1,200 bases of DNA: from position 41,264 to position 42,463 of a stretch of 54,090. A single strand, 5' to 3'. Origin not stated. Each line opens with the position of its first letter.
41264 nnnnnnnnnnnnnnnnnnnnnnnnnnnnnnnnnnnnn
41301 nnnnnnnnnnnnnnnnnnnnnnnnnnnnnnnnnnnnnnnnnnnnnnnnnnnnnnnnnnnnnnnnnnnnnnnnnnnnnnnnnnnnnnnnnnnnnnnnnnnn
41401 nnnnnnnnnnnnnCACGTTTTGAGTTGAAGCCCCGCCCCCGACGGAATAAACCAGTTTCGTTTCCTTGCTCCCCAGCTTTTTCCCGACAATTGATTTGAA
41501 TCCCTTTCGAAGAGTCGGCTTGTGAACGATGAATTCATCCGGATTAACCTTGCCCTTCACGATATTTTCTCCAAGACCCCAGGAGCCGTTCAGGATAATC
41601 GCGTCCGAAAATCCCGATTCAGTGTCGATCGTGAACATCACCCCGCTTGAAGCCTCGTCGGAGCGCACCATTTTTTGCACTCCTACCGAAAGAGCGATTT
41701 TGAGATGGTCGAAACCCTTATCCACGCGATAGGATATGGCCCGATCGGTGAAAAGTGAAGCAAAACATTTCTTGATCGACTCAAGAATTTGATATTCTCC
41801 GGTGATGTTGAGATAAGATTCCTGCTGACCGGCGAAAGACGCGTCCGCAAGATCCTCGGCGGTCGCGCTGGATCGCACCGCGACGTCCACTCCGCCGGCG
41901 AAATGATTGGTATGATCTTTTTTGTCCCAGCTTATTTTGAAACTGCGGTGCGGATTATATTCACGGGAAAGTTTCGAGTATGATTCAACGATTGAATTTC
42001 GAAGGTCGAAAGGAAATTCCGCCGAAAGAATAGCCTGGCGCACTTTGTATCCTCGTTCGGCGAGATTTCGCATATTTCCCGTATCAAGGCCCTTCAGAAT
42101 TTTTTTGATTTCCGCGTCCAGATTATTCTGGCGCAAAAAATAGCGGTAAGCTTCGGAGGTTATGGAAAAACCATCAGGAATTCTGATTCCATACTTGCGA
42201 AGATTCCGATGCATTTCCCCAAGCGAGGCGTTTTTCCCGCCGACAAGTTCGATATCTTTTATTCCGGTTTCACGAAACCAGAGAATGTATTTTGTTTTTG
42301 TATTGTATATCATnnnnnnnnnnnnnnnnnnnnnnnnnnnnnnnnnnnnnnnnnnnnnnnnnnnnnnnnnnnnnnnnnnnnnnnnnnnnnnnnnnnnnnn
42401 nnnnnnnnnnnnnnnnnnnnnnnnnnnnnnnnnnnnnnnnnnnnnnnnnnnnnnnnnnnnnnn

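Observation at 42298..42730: Four-helix-bundle (23S-IVS protein family) gene as a cassette bounded by inverted heptad arrays, wedged between pyk and ppsA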

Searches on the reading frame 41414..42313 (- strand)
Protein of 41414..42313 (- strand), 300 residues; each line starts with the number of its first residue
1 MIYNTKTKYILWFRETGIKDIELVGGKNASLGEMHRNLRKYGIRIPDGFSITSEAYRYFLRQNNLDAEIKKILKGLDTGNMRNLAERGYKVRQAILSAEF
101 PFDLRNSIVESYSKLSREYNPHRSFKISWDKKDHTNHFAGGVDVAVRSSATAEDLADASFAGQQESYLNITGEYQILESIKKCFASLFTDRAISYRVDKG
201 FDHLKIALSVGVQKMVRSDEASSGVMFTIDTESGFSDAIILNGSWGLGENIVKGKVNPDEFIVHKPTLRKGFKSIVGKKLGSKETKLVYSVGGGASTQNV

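Call 40: find_related_loci(query=window:41414-42313:-, collection=metagenome_contigs, flank=3000)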
Query window:41414-42313:- (300 aa) in metagenome_contigs; peptide patterns used: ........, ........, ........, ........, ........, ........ (x = any residue, [..] = any of these).
600 stretches matched a pattern (row limit reached: there are more); 584 encode a relative of the query (tblastn E <= 1e-3); the best 80 are kept; 80 distinct loci.
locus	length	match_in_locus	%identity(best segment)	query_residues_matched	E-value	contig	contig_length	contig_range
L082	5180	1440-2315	85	8-299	6e-178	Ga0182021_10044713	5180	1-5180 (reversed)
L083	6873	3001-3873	85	9-299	1e-173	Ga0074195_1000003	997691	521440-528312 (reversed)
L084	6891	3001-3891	82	4-300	6e-173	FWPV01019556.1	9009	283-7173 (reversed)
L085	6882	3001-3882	82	6-299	9e-169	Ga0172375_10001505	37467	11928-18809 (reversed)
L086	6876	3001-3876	78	9-300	1e-159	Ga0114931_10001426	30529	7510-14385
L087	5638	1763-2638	76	9-300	2e-158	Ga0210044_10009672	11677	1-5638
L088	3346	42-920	76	8-300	5e-161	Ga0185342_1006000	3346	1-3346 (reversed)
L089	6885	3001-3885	76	6-300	9e-152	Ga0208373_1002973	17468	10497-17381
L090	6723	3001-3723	85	60-300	4e-143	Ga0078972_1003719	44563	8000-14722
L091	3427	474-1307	61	5-300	3e-121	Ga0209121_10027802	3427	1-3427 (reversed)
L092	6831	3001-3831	59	5-300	5e-117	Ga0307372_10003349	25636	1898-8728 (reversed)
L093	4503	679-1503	61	6-300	1e-115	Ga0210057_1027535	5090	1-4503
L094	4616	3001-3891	85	4-300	3e-180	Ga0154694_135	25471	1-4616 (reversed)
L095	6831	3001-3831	58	5-300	5e-114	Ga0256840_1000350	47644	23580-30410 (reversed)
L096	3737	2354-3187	56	4-300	1e-113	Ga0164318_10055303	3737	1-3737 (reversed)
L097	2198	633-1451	60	8-300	2e-117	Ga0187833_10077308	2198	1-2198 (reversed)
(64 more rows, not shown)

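Call 69: search_protein_families(library=ncbifam, proteins=[L097:185-565:+])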
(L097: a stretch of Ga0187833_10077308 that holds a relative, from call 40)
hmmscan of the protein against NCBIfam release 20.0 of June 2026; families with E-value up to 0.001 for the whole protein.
L097:185-565:+ (126 aa): 3 families
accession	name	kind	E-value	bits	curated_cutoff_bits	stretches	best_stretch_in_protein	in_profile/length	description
TIGR02436.1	TIGR02436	subfamily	7.4e-21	74.4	24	1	15-121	2-108/109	four helix bundle protein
NF008911.0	PRK12275.1-2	subfamily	2e-07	31.5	137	1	10-121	5-115/118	hypothetical protein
NF008912.0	PRK12275.1-6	subfamily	2.4e-05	24.4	124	1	37-123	27-113/117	hypothetical protein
